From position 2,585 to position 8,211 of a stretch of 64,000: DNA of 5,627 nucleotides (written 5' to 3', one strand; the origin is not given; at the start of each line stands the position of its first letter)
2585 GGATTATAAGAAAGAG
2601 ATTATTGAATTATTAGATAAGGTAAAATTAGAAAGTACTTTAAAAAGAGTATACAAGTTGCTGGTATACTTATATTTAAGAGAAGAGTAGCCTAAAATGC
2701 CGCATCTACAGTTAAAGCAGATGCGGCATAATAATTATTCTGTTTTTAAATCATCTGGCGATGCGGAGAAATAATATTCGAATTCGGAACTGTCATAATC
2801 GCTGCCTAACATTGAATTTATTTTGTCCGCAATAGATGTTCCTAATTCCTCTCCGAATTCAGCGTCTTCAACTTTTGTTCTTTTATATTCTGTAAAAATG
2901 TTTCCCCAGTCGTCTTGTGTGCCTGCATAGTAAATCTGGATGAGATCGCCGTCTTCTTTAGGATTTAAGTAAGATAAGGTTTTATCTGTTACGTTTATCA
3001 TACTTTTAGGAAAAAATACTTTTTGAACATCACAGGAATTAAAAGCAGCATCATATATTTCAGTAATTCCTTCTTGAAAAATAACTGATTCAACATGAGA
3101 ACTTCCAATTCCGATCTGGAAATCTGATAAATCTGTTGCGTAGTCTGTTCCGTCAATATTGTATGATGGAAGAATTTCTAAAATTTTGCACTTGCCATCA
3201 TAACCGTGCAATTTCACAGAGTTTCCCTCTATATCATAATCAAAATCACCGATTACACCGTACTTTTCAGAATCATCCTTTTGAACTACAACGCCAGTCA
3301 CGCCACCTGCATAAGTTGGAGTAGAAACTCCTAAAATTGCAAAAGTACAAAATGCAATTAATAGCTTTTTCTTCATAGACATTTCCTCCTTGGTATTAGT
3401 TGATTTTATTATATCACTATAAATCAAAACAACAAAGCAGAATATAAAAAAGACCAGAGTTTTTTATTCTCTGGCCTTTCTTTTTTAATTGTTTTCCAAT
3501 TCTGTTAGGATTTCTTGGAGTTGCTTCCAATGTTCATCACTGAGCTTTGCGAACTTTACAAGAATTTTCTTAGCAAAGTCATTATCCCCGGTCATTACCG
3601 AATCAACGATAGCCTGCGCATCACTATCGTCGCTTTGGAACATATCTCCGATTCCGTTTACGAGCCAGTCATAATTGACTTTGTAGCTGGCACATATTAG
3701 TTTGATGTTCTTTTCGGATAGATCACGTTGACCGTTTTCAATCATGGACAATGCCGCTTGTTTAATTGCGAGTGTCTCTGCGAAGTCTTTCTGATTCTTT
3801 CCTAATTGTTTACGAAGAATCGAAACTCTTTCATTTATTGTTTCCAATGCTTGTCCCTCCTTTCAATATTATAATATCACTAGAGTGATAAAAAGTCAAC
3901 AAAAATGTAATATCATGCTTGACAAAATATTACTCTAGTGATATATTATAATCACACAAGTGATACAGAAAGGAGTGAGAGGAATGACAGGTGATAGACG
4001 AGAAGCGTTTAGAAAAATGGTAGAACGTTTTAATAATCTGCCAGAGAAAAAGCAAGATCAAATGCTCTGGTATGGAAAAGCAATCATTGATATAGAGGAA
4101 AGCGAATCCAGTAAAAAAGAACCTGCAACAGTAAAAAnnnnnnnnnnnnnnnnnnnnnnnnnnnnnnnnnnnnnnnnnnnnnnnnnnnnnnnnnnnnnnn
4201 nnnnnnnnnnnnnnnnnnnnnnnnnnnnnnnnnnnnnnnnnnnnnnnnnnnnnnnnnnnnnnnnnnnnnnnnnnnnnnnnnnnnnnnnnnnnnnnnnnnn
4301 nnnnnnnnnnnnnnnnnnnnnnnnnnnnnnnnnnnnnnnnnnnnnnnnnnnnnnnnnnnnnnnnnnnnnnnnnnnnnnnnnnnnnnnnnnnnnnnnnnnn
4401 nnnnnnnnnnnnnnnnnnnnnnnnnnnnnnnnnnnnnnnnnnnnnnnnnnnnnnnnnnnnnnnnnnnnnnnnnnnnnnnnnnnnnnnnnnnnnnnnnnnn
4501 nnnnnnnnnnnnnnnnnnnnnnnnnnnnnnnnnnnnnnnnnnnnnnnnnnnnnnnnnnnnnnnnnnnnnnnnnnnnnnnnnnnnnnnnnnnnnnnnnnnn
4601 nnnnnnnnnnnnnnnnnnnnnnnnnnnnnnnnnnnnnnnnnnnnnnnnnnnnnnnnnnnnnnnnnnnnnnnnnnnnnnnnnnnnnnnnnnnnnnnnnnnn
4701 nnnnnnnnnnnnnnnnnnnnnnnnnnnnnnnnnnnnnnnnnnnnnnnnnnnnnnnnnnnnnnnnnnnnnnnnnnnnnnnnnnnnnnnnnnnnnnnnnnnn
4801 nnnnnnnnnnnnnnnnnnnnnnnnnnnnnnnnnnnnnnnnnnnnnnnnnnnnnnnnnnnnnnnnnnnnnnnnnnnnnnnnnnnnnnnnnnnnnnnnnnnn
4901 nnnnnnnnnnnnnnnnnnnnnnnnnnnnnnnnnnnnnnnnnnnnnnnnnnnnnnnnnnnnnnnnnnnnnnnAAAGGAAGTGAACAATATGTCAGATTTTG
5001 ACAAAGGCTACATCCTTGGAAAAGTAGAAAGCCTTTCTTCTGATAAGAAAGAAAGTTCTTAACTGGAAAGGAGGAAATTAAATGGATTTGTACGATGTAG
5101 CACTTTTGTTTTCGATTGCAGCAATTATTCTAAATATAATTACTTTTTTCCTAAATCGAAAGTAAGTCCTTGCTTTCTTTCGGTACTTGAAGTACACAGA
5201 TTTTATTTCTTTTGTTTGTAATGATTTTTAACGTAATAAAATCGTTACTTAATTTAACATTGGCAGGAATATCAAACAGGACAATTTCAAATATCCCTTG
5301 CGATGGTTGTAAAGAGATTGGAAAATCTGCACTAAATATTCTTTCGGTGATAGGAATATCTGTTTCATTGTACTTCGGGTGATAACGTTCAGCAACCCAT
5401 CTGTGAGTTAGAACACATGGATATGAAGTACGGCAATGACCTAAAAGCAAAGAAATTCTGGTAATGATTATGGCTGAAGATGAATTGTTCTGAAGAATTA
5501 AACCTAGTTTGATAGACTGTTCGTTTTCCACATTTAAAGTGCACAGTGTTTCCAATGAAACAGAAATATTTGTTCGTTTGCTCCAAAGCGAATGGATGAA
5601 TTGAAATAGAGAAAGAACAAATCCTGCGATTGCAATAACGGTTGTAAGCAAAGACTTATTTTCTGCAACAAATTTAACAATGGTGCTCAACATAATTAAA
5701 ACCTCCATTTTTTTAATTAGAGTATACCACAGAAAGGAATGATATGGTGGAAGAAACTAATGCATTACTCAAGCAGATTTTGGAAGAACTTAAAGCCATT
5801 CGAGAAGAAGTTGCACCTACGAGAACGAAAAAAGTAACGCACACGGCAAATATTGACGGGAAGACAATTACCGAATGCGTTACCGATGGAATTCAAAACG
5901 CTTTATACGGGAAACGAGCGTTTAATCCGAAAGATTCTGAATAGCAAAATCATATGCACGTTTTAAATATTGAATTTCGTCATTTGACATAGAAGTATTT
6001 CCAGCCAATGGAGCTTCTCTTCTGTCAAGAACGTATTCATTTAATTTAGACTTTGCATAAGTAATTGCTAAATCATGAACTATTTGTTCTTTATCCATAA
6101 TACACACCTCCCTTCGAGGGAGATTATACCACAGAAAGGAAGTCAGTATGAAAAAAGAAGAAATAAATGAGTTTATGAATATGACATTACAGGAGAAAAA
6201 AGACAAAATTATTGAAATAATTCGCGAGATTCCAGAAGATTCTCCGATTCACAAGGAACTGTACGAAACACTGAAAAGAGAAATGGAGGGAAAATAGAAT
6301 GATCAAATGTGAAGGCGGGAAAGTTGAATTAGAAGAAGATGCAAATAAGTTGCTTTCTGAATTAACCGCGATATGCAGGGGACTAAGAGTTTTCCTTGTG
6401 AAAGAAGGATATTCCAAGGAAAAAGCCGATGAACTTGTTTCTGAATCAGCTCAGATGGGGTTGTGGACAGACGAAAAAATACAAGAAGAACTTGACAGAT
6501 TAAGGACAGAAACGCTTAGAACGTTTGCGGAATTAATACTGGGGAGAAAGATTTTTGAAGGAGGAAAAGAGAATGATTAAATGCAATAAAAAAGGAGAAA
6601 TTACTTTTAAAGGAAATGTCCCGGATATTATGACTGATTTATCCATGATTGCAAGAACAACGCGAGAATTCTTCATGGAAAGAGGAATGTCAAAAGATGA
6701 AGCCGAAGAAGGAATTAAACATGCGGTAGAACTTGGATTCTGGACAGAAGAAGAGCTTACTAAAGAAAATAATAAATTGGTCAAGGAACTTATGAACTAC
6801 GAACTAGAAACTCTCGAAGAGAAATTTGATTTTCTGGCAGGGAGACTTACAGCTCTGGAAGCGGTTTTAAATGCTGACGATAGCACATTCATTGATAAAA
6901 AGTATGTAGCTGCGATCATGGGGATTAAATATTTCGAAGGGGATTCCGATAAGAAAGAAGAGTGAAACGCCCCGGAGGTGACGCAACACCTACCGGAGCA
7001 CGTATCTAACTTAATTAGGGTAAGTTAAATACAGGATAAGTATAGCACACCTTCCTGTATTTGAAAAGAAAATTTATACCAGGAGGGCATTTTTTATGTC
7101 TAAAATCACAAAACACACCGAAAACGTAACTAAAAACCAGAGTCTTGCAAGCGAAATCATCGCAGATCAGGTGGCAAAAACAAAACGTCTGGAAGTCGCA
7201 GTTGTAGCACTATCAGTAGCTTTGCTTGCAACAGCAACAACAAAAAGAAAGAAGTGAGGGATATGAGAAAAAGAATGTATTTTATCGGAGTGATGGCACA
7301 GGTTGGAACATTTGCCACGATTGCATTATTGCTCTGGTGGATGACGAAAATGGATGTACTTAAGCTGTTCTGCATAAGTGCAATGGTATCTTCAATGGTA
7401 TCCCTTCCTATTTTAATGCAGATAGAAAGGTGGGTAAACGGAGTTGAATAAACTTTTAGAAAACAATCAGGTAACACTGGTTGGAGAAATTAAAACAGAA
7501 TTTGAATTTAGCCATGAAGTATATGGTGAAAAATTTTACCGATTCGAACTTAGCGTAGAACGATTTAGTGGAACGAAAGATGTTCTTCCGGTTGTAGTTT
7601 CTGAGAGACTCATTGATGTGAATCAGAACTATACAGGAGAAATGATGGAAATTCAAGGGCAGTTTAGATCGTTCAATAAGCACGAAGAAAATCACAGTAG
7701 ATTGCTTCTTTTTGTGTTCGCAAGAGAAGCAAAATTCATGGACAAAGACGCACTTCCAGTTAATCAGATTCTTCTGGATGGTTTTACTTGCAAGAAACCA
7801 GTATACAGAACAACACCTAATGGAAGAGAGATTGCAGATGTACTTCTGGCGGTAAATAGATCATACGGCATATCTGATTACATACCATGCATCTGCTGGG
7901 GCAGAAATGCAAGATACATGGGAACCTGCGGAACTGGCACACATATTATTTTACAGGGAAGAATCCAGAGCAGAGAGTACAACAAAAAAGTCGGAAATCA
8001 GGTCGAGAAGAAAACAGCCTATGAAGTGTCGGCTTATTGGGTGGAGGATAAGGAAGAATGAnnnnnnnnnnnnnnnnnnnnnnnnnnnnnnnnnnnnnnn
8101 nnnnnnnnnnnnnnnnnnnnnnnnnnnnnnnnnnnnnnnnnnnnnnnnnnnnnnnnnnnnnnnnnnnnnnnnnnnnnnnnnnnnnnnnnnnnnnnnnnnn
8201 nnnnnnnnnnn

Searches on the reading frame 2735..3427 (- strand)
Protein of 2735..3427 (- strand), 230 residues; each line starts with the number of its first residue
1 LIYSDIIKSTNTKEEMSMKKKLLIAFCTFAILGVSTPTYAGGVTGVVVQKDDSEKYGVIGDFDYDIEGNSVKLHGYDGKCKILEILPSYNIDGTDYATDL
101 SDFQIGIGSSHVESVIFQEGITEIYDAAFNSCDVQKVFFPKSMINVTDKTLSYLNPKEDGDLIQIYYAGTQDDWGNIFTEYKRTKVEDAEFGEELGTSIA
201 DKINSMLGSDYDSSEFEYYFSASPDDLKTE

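Call 19: search_protein_families(library=phrogs, proteins=[window:2735-3427:-], max_evalue=0.001)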
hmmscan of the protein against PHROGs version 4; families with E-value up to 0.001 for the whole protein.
window:2735-3427:- (230 aa): 1 family
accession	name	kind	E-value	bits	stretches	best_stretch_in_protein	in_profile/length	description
phrog_9700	-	unknown function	4.4e-10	40.1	1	16-190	83-248/483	-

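Call 41: search_protein_families(library=pfam, proteins=[window:2735-3427:-], max_evalue=0.001)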
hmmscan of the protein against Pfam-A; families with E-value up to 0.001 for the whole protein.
window:2735-3427:- (230 aa): 1 family
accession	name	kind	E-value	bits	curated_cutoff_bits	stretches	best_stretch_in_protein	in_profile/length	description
PF13306.12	LRR_5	-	0.00016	22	27.7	1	111-151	35-75/127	BspA type Leucine rich repeat region (6 copies)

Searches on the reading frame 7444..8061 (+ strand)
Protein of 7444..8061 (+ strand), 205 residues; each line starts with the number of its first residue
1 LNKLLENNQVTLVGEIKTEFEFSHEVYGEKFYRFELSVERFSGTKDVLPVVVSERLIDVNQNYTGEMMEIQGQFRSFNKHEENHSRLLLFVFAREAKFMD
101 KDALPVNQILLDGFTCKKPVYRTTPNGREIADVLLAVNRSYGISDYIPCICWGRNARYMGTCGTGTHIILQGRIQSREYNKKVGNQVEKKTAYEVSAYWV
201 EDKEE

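Call 41: search_protein_families(library=pfam, proteins=[window:7444-8061:+], max_evalue=0.001)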
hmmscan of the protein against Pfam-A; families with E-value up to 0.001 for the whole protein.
window:7444-8061:+ (205 aa): 1 family
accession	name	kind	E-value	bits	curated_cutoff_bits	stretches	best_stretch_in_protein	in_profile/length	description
PF00436.31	SSB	-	1.9e-20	73.3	26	1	106-197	1-98/104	Single-strand binding protein family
